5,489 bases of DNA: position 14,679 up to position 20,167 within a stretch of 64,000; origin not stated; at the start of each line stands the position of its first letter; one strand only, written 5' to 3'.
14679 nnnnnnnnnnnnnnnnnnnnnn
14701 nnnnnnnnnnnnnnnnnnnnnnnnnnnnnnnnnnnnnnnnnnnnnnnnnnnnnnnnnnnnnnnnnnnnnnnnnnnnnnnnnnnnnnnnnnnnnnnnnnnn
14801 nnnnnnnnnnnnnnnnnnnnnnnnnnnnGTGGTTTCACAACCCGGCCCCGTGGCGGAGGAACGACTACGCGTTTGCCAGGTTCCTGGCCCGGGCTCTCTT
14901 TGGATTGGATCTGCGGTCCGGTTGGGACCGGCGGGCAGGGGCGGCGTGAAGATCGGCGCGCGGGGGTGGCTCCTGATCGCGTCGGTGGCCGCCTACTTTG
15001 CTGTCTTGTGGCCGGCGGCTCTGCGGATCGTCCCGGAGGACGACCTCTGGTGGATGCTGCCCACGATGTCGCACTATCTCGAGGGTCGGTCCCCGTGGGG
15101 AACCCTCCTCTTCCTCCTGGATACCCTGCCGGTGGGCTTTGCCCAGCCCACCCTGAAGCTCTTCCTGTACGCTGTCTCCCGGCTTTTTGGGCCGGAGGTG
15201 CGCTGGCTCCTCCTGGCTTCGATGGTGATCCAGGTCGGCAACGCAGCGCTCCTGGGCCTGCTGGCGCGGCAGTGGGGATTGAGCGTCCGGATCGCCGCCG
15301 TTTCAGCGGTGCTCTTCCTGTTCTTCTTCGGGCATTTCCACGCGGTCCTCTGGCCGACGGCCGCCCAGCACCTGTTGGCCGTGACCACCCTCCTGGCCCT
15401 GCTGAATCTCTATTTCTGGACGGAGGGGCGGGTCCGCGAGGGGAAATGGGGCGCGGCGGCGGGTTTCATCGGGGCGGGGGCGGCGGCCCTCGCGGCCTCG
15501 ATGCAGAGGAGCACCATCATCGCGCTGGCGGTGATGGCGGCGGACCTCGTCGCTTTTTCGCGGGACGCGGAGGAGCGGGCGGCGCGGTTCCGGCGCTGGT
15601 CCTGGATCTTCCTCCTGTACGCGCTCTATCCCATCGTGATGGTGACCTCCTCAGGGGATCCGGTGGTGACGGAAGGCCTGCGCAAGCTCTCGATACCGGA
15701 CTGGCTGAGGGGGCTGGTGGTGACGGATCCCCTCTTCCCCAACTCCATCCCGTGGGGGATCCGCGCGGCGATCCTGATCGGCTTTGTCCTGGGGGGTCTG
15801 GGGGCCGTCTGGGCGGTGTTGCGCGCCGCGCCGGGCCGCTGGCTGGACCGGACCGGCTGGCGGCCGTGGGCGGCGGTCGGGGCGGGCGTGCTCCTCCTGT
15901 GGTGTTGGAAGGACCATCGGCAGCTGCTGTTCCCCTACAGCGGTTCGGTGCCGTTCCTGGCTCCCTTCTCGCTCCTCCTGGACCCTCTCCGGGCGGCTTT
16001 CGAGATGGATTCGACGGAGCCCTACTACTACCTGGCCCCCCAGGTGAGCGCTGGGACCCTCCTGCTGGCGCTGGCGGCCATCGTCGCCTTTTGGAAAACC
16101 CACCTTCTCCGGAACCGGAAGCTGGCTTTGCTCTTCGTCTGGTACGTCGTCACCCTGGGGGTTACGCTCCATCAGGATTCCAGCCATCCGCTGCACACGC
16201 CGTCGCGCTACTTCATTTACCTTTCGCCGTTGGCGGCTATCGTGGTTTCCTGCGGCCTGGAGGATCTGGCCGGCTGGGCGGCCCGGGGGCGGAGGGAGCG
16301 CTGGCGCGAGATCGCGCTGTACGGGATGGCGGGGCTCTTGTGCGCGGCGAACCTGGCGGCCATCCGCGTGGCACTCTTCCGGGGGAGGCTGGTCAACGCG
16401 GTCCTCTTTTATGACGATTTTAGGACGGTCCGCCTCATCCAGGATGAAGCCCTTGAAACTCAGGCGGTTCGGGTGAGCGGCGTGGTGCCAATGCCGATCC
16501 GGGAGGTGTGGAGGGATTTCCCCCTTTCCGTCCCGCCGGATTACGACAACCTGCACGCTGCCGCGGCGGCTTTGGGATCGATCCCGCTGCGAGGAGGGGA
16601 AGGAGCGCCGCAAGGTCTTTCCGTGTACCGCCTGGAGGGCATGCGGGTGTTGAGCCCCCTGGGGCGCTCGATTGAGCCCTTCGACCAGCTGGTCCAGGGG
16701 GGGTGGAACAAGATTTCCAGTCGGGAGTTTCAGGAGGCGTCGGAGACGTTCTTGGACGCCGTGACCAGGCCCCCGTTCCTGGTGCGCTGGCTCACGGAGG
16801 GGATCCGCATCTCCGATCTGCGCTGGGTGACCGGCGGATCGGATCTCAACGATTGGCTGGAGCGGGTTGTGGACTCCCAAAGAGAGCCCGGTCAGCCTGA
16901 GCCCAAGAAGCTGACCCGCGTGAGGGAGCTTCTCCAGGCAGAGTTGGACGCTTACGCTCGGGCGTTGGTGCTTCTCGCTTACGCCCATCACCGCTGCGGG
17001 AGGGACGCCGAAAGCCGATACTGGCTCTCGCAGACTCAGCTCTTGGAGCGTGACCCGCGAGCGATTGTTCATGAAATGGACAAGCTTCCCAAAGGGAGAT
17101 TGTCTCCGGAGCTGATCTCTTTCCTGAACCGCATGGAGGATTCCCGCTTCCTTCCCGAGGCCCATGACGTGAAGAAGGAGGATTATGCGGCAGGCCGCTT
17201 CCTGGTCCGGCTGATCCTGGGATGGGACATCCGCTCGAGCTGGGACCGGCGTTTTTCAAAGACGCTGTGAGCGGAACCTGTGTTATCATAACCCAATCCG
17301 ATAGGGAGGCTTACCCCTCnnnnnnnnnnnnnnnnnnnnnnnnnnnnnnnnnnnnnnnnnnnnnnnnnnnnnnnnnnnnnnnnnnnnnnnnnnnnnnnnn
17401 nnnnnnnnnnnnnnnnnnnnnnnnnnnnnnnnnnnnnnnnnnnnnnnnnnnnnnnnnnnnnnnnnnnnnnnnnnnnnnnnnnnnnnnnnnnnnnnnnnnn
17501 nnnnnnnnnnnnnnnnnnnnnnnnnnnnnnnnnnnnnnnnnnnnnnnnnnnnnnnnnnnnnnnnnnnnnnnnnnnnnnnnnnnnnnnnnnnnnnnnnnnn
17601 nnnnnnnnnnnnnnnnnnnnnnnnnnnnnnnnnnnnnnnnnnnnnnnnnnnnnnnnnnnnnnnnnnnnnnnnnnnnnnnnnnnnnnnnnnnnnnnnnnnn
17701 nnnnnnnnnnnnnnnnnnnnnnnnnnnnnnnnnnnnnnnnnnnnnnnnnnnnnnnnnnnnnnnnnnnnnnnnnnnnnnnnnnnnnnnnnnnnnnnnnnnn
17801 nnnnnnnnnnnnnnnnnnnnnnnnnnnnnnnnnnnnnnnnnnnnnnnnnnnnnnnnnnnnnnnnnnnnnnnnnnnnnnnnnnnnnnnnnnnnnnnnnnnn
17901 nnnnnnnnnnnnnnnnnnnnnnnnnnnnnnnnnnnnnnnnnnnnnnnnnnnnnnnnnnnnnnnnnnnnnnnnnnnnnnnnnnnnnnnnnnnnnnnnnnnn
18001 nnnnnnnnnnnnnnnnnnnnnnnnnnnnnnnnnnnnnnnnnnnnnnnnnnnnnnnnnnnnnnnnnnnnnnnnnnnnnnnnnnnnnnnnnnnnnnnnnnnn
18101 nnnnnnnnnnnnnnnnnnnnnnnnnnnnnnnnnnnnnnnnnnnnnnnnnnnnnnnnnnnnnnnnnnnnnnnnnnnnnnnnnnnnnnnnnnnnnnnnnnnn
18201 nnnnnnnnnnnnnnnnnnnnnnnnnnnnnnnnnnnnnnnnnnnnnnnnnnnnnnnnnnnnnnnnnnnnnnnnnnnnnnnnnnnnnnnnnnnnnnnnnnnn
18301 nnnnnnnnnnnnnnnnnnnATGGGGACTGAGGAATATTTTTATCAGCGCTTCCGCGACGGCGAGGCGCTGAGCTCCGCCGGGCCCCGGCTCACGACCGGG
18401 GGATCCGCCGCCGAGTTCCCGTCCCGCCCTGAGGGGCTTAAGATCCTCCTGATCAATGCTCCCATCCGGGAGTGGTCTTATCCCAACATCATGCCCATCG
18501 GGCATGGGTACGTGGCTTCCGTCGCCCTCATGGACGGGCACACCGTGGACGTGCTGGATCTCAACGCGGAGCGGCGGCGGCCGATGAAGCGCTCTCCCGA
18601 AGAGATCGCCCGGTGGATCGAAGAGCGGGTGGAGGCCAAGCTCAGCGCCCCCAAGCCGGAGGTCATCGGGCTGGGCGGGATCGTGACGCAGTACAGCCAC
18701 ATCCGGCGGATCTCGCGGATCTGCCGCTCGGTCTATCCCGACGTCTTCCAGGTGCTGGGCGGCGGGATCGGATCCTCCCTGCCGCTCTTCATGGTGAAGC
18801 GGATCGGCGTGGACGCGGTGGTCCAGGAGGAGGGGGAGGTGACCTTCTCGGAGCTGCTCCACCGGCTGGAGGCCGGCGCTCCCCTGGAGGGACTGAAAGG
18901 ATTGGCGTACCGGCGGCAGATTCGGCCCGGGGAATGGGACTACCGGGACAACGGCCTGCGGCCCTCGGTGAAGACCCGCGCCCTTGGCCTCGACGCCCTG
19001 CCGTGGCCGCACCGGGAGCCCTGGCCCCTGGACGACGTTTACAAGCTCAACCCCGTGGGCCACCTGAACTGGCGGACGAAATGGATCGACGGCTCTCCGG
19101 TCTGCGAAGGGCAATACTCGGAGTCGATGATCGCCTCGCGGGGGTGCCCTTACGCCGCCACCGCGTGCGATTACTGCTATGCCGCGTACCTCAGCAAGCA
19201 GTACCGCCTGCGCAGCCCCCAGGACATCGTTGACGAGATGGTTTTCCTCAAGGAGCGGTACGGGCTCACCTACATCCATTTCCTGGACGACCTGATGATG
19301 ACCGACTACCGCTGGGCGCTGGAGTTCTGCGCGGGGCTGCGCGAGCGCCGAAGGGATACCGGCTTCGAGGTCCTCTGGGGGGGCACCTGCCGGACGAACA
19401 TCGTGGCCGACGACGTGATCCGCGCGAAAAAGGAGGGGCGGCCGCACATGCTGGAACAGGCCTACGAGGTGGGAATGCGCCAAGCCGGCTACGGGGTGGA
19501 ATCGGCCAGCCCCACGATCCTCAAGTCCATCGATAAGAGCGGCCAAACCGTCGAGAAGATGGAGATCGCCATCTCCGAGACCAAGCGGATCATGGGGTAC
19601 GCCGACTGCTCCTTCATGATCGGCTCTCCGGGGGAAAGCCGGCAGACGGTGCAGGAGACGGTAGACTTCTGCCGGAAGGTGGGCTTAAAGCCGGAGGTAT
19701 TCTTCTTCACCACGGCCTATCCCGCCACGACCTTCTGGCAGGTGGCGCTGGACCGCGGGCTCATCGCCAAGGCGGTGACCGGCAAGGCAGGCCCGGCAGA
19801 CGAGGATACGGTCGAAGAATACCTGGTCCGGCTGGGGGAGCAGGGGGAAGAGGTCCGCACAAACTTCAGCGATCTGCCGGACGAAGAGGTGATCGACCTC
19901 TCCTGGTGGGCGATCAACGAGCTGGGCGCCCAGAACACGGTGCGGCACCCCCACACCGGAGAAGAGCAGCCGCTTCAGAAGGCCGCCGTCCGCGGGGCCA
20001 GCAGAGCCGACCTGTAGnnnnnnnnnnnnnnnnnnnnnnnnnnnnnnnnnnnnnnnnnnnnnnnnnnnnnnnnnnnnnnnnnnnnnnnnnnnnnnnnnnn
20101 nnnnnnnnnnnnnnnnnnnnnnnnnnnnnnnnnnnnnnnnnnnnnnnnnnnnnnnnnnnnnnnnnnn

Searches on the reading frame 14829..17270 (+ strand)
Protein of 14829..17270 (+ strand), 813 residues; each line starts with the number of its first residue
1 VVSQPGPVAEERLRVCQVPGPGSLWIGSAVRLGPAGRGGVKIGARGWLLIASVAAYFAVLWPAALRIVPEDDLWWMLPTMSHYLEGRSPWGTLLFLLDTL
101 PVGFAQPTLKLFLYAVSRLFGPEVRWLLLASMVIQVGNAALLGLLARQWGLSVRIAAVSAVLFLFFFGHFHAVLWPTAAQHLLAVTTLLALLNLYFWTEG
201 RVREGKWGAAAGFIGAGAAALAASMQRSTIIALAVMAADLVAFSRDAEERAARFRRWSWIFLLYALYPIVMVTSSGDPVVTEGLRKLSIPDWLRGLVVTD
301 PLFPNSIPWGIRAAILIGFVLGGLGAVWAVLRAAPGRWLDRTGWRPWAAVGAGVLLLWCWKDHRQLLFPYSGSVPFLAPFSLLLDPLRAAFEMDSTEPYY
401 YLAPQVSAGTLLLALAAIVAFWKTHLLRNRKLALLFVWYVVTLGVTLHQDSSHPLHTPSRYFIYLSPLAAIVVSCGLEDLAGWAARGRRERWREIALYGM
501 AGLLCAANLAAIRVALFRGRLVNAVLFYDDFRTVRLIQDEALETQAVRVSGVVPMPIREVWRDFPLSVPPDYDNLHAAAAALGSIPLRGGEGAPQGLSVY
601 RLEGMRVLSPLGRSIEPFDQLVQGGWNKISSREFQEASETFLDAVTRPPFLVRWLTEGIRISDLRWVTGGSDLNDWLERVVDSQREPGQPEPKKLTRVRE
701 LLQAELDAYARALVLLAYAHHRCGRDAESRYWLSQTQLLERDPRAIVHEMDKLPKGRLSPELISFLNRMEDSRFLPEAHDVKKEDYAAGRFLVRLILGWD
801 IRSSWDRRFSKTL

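Call 46: search_protein_families(library=ncbifam, proteins=[window:14829-17270:+], max_evalue=0.00001)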
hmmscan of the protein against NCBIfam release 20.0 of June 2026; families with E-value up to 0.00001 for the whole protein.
window:14829-17270:+ (813 aa): 0 families

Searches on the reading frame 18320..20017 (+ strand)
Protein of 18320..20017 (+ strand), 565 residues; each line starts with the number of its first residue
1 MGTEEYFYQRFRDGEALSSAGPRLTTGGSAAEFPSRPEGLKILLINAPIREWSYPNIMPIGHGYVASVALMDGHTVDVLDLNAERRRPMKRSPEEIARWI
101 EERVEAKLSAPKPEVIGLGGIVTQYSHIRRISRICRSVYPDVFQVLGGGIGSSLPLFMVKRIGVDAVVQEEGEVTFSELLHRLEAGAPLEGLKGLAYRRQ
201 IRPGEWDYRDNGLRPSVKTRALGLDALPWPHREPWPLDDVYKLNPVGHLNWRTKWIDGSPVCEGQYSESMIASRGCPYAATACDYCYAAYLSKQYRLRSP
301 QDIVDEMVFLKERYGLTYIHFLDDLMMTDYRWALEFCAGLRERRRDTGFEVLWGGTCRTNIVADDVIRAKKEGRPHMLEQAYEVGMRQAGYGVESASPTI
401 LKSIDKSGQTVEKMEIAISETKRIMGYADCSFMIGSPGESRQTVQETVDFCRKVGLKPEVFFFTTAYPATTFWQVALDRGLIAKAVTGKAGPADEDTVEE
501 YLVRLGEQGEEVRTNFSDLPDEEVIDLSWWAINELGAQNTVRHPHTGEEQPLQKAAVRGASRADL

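Call 4: search_protein_families(library=pfam, proteins=[window:18320-20017:+])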
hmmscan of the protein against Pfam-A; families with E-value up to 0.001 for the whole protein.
window:18320-20017:+ (565 aa): 2 families
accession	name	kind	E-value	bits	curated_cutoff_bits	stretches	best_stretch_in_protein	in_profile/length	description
PF04055.27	Radical_SAM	-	9.1e-14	52.4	29.5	1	271-451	2-166/166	Radical SAM superfamily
PF02310.24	B12-binding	-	6.5e-13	49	32.1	1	58-180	13-121/121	B12 binding domain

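Call 8: search_protein_families(library=ncbifam, proteins=[window:18320-20017:+])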
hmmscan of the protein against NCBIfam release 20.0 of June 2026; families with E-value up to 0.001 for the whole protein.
window:18320-20017:+ (565 aa): 16 families
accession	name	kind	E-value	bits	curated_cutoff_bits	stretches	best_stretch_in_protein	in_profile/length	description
NF050148.1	rSAM_ApyD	equivalog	3e-23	82.1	750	2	272-454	204-366/645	RiPP biosynthesis radical SAM protein ApyD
TIGR02026.1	BchE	equivalog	3.7e-22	78.8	481.35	2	273-482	200-393/497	magnesium-protoporphyrin IX monomethyl ester anaerobic oxidative cyclase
NF038361.1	rSAM_Sden_1168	equivalog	1.9e-21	76.3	575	1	57-483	83-480/560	Sden_1168 family B12-binding radical SAM P-methyltransferase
TIGR03471.1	HpnJ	equivalog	3.7e-20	72.2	577.6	1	163-485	120-396/472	hopanoid biosynthesis associated radical SAM protein HpnJ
TIGR04072.2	rSAM_ladder_B12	equivalog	1.4e-19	70.1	360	2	272-484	185-380/443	lipid biosynthesis B12-binding/radical SAM protein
TIGR04385.1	B12_rSAM_cofa1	equivalog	7.8e-18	64.9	450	1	271-452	199-362/438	B12 lower ligand biosynthesis radical SAM protein BzaD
TIGR03975.1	rSAM_ocin_1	subfamily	1.2e-17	63.6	281.85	1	80-331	98-326/606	RiPP maturation radical SAM C-methyltransferase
TIGR04479.1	bcpD_PhpK_rSAM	subfamily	7.9e-17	60.8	600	1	270-462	244-415/504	PhpK family radical SAM P-methyltransferase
TIGR04013.1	B12_SAM_MJ_1487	hypoth_equivalog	7.8e-15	54.6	251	1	132-203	64-131/382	TIGR04013 family B12-binding domain/radical SAM domain-containing protein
TIGR04014.1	B12_SAM_MJ_0865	equivalog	3.6e-13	49.1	360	1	383-473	266-355/434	methyl-coenzyme M reductase glutamine C-methyltransferase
TIGR04367.1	HpnR_B12_rSAM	equivalog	1.7e-10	40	650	2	57-195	20-146/490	hopanoid C-3 methylase HpnR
NF033070.1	rSAM_AprD4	equivalog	2.2e-10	40.1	500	1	267-483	196-397/456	AprD4 family radical SAM diol-dehydratase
TIGR04190.1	B12_SAM_Ta0216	equivalog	6.2e-10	38.3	500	1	270-454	222-394/554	TIGR04190 family B12-binding domain/radical SAM domain protein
TIGR04295.1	B12_rSAM_oligo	hypoth_equivalog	6.4e-08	31.7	400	1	147-329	107-258/422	TIGR04295 family B12-binding domain-containing radical SAM protein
NF033712.0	B12_rSAM_KedN5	subfamily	1.6e-06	26.7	700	1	57-200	15-154/624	KedN5 family methylcobalamin-dependent radical SAM C-methyltransferase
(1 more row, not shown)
